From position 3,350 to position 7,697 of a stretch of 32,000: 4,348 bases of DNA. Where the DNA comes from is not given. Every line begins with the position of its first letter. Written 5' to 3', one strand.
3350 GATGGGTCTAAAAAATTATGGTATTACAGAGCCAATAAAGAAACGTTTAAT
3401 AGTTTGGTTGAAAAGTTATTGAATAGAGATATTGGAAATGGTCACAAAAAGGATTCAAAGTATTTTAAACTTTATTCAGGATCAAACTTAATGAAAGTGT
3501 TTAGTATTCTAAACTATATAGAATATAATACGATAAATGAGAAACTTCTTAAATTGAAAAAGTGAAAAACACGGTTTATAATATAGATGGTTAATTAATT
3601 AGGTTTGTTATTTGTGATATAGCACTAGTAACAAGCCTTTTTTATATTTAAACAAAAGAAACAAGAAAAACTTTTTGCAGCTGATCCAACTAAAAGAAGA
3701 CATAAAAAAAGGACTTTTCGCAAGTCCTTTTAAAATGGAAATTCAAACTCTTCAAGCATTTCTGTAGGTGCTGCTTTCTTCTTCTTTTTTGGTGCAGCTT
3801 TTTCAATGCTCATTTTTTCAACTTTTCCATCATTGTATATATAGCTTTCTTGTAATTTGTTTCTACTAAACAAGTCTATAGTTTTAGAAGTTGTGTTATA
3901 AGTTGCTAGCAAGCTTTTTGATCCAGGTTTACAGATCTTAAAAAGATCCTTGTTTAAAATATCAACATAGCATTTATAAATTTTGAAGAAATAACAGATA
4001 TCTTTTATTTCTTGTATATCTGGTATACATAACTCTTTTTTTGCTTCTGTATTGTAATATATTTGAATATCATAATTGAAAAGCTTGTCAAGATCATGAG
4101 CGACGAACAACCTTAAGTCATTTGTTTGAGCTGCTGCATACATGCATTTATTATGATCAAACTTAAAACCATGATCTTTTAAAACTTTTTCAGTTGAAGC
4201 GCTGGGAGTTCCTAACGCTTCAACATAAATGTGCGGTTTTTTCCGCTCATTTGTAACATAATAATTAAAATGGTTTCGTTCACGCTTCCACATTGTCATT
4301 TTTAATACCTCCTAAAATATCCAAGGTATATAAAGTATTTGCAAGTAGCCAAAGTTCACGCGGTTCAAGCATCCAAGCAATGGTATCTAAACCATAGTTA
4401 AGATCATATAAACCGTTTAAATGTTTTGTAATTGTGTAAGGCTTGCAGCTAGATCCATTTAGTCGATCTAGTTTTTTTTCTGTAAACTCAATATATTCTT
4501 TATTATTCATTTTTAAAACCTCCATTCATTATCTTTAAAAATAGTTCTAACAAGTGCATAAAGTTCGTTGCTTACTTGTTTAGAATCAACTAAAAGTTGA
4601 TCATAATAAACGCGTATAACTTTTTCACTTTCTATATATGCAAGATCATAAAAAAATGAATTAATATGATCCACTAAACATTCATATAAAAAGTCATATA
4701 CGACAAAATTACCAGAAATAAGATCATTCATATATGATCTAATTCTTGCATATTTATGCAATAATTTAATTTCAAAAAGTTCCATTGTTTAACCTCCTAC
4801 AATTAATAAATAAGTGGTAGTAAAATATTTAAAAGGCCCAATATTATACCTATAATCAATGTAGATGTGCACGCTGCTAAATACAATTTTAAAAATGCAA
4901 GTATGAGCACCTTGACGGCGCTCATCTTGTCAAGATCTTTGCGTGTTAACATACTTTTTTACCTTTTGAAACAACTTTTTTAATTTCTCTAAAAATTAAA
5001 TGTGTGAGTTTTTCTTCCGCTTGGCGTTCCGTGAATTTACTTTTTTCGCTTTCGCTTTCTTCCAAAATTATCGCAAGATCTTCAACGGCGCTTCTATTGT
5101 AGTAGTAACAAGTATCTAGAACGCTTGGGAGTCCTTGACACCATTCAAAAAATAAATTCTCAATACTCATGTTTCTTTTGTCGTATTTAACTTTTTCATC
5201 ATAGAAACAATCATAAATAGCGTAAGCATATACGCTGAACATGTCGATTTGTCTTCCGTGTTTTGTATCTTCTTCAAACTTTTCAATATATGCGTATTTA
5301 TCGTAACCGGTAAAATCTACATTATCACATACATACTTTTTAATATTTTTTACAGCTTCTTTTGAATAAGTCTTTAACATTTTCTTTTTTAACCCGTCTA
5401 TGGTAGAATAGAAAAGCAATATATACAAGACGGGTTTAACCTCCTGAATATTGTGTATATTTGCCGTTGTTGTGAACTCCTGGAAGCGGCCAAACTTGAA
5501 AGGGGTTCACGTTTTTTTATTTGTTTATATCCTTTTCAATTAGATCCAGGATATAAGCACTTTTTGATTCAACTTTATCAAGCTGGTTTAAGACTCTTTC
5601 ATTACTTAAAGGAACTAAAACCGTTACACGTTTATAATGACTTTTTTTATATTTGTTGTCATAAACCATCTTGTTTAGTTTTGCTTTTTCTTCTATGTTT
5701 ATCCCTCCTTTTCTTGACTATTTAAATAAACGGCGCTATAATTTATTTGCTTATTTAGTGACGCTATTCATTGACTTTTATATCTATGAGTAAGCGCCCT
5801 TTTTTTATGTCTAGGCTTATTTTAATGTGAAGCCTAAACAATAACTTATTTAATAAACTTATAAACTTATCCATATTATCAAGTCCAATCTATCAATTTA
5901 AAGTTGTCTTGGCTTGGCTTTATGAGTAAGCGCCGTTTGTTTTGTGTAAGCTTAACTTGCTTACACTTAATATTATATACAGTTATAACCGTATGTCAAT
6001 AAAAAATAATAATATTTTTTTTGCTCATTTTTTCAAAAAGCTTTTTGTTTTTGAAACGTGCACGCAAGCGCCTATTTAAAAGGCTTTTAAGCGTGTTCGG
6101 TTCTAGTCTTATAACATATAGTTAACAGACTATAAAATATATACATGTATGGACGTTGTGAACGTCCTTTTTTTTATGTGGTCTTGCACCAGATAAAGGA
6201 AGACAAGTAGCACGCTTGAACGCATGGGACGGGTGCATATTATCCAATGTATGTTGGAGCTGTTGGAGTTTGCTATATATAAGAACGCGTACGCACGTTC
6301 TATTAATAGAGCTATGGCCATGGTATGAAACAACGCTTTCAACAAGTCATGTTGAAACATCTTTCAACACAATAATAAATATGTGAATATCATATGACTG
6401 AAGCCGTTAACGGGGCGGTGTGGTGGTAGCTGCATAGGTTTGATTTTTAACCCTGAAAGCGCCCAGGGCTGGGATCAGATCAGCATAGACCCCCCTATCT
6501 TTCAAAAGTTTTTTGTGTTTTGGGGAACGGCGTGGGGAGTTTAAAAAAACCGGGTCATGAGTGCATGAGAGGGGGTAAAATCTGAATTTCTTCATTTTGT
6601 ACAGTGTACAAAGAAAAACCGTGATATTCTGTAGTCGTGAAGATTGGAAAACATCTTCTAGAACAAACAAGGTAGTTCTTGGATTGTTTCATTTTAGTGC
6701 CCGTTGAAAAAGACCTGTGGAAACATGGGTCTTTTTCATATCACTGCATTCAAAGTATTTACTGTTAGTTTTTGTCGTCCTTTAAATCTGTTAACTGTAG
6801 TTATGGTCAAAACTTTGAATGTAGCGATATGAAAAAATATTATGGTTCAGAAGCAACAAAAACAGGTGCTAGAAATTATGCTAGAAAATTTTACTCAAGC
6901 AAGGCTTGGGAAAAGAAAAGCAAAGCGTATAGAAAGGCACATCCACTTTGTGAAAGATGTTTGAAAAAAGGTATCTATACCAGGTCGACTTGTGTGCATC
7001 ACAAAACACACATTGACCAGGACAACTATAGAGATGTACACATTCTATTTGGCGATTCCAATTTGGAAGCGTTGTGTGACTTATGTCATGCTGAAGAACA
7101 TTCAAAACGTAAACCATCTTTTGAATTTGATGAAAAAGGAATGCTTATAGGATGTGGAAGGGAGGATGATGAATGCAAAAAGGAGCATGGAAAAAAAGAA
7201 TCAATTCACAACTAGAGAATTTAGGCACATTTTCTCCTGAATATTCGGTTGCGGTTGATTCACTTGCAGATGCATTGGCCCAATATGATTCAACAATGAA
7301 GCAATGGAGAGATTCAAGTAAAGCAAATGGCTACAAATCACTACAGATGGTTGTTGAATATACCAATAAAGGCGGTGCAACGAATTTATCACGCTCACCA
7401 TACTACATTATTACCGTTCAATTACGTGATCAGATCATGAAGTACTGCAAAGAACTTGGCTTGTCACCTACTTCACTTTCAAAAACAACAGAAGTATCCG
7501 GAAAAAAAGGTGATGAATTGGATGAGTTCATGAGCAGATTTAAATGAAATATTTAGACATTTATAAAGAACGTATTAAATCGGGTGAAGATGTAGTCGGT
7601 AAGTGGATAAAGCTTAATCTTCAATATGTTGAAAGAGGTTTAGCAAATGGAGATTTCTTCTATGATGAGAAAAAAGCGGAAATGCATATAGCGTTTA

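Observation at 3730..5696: Reverse-strand, translationally coupled accessory operon of unknown function, headed by an RHH gene (candidate defence, exclusion or host-takeover system)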

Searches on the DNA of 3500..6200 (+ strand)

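Call 4: search_dna_similar(query=window:3500-6200:+, collection=phages, mode=near, max_rows=25)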
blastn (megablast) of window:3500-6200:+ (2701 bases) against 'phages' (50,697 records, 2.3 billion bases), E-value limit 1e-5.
No match.

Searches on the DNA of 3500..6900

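Call 105: search_rna_families(source=window, start=3500, end=6900, threshold=evalue, max_evalue=1)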
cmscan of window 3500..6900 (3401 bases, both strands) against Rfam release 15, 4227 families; matches with E-value up to 1: 1.
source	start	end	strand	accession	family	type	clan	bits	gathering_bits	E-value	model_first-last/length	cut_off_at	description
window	4900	4994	-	RF02348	tracrRNA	Gene; CRISPR;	-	24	70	0.88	1-92/92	no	Trans-activating crRNA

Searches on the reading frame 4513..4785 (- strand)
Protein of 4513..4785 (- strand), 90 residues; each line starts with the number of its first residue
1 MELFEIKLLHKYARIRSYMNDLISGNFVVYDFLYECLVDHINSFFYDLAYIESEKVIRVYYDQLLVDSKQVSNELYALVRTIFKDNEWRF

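Call 5: search_protein_families(library=pfam, proteins=[window:4513-4785:-], max_evalue=1)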
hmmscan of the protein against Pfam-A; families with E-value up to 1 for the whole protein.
window:4513-4785:- (90 aa): 1 family
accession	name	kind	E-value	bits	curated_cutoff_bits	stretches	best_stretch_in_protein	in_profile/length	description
PF22759.1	E217_GP41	-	0.18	11.4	27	1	12-47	242-276/279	Baseplate hub gp41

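Call 6: search_protein_families(library=phrogs, proteins=[window:4513-4785:-], max_evalue=1)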
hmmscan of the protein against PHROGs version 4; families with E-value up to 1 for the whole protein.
window:4513-4785:- (90 aa): 2 families
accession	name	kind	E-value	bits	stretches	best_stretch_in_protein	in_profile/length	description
phrog_22199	-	unknown function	0.23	12.6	1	18-64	11-57/58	-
phrog_25224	-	unknown function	0.26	12.3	1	7-63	35-90/138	-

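Call 7: search_protein_families(library=padloc, proteins=[window:4513-4785:-], max_evalue=1)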
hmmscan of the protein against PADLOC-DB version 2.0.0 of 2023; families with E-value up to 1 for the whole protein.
window:4513-4785:- (90 aa): 0 families

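Call 14: find_encoding_contigs(protein=window:4513-4785:-, flank=10000, max_places=10)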
Protein window:4513-4785:- (90 aa): 16 contigs read that carry it; 6 places shown.
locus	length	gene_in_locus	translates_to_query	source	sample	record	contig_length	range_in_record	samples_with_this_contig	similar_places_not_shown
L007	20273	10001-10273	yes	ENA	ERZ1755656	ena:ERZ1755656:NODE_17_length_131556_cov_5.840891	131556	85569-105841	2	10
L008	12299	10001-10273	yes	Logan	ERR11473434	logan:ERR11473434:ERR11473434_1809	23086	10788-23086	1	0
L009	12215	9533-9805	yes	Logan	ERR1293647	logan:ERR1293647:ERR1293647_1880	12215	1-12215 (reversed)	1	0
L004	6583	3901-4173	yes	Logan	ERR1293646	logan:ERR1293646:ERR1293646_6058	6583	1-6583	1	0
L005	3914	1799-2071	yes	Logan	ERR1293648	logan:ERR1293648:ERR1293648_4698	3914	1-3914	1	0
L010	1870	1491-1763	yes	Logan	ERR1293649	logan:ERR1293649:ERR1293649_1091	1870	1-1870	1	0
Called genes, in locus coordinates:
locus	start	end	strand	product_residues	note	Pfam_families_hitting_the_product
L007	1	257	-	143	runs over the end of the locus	-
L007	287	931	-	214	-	-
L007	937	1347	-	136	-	-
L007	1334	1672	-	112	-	-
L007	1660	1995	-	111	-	-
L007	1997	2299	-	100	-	PF24829:Phage_connect_2 (weak)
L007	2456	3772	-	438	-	PF05065:Phage_capsid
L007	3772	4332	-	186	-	PF04586:Peptidase_S78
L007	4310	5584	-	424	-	PF04860:Phage_portal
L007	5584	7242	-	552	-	PF03354:TerL_ATPase, PF20441:TerL_nuclease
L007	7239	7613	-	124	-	PF05119:Terminase_4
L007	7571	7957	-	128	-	-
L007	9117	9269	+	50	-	-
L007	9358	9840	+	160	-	-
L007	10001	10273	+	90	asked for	-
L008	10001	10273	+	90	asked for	-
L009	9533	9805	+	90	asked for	-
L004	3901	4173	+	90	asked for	-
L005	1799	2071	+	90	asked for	-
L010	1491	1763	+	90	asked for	-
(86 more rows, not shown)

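Call 53: search_protein_families(library=ncbifam, proteins=[window:4513-4785:-], max_evalue=0.1)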
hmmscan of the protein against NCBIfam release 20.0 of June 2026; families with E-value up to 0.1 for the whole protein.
window:4513-4785:- (90 aa): 2 families
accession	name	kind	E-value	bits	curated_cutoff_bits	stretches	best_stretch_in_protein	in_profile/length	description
NF053654.1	GroundWater_YciW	equivalog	0.00067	19.4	310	1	30-87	95-148/179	YciW-related (seleno)protein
NF004449.0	PRK05782.1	equivalog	0.061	12.3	298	1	22-85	71-131/333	bifunctional sirohydrochlorin cobalt chelatase/precorrin-8X methylmutase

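Call 81: search_solved_structures(query=window:4513-4785:-, max_evalue=10)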
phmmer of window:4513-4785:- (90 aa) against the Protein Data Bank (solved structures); distinct sequences matched with E-value up to 10: 11.
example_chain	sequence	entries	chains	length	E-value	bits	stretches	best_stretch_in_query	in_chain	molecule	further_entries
3sp1_A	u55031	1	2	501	0.074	17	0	19-58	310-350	Cysteinyl-tRNA synthetase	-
5xz0_A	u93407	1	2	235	0.26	15.3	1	22-77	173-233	Staphylococcal enterotoxin B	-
3seb_A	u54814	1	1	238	0.3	15.1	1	25-78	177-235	STAPHYLOCOCCAL ENTEROTOXIN B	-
4c56_C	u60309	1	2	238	0.3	15.1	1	25-78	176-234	ENTEROTOXIN B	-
8ykt_A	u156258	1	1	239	0.31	15.1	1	25-78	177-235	Enterotoxin type B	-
1d5m_C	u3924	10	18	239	0.31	15.1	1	25-78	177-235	ENTEROTOXIN TYPE B | PROTEIN (ENTEROTOXIN TYPE B) | PROTEIN (STAPHYLOCOCCAL ENTEROTOXIN B)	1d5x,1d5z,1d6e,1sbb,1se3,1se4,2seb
3gp7_A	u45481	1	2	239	0.31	15.1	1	25-78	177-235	Enterotoxin type B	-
1goz_A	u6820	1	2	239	0.31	15.1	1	25-78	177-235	ENTEROTOXIN TYPE B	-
8ybl_A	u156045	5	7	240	0.31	15.1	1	25-78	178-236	Enterotoxin type B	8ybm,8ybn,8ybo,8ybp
4rgm_S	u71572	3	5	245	0.32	15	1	25-78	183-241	Enterotoxin type B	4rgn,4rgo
1seb_D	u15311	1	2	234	0.66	14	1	25-76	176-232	ENTEROTOXIN TYPE B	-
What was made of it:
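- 4513..4785 (-): p90, an acidic 90-aa protein. No family or PDB hit (calls 5, 81).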

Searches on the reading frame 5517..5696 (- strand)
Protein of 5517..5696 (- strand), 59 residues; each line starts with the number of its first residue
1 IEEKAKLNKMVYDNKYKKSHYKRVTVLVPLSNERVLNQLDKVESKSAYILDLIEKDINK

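Call 5: search_protein_families(library=pfam, proteins=[window:5517-5669:-], max_evalue=1)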
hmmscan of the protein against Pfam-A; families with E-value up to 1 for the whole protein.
window:5517-5669:- (50 aa): 0 families

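Call 6: search_protein_families(library=phrogs, proteins=[window:5517-5669:-], max_evalue=1)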
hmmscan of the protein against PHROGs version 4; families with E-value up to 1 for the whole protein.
window:5517-5669:- (50 aa): 5 families
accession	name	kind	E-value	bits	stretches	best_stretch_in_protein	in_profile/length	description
phrog_36770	-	unknown function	0.0071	17.8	1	15-49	5-40/99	-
phrog_14312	-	unknown function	0.04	15.4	1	22-50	13-41/87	-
phrog_4469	-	unknown function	0.07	14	1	13-44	12-43/64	-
phrog_11804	-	unknown function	0.091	13.7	1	3-30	7-34/61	-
phrog_13890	-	unknown function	0.11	13.5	1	3-48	8-55/73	-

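Call 7: search_protein_families(library=padloc, proteins=[window:5517-5669:-], max_evalue=1)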
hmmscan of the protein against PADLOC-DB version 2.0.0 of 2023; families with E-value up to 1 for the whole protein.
window:5517-5669:- (50 aa): 0 families

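Call 53: search_protein_families(library=ncbifam, proteins=[window:5517-5696:-], max_evalue=0.1)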
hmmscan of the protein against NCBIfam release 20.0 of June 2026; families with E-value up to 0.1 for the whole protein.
window:5517-5696:- (59 aa): 0 families

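Call 64: search_solved_structures(query=A3, max_evalue=10, show_alignments=3)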
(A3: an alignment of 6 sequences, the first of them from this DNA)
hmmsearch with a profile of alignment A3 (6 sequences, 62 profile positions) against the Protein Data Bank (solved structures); distinct sequences matched with E-value up to 10: 0.

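Call 65: search_protein_families(library=pfam, alignment_id=A3, max_evalue=10)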
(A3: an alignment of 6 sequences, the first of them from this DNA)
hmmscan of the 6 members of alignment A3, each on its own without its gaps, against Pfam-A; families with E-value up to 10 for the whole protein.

A. member 1, seq(59 aa): 0 families

B. families by the number of members that match (of 6 scanned): 6 families
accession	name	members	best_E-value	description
PF04218.19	CENP-B_N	1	0.0042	CENP-B N-terminal DNA-binding domain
PF21211.3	FkbH_N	1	0.019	FkbH, N-terminal domain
PF18202.7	TQ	1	0.021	T-Q ester bond containing domain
PF00181.30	Ribosomal_L2_N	1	0.031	Ribosomal Proteins L2, RNA binding N-terminal domain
PF03763.18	Remorin_C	1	0.095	Remorin, C-terminal region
PF04208.19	MtrA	1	0.13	Tetrahydromethanopterin S-methyltransferase, subunit A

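Call 66: find_homologous_proteins(query=A3, max_evalue=0.01)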
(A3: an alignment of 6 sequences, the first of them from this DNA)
Query A3 (6 sequences) (59 aa, profile of the alignment): 71 proteins with E <= 0.01 among 376 candidates.
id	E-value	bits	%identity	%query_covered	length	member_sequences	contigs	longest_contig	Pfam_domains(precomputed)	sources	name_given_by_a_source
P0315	1.8e-30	122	46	93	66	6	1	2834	-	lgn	-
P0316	2.0e-30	122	46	93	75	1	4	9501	-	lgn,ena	-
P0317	2.4e-30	122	40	93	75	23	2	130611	-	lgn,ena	-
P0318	4.2e-30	121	44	93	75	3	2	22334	-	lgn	-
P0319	6.4e-30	120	46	93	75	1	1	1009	-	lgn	-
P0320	8.4e-30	120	38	93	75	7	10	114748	-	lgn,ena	-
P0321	9.8e-30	120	42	93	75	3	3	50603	-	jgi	jgi:hypothetical protein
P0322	1.9e-29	119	38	93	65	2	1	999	-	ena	-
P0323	2.0e-29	119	36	93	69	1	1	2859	-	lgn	-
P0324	2.2e-29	119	44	93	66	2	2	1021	-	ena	-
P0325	2.6e-29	118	40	90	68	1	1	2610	-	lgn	-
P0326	4.3e-29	118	42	93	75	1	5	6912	-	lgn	-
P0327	5.2e-29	117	40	90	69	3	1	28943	-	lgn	-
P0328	1.9e-28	116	31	93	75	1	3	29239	-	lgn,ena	-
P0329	2.8e-28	115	31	93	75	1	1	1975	-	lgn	-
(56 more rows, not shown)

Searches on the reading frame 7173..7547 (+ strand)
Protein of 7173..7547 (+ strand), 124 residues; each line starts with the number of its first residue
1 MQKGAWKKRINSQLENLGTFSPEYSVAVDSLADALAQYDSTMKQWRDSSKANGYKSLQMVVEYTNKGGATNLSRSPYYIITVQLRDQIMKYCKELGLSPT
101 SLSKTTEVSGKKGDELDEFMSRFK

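Call 5: search_protein_families(library=pfam, proteins=[window:7173-7547:+], max_evalue=1)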
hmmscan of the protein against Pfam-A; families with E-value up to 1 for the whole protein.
window:7173-7547:+ (124 aa): 2 families
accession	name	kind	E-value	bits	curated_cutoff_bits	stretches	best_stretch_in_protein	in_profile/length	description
PF05119.17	Terminase_4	-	2e-11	44.6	24.7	1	8-108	6-94/98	Phage terminase, small subunit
PF04607.23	RelA_SpoT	-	0.0041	17.8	27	1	28-98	43-103/113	Region found in RelA / SpoT proteins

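Call 6: search_protein_families(library=phrogs, proteins=[window:7173-7547:+], max_evalue=1)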
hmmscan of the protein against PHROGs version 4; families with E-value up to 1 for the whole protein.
window:7173-7547:+ (124 aa): 4 families
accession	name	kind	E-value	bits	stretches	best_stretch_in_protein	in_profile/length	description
phrog_361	-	head and packaging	2.2e-21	77.4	1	5-122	9-126/129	terminase small subunit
phrog_83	-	head and packaging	7.5e-09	36.4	1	8-122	97-201/246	terminase small subunit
phrog_10639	-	DNA, RNA and nucleotide metabolism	0.037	15.1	1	89-115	76-102/127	DNA binding protein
phrog_4318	-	unknown function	0.1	14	1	41-98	31-86/113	-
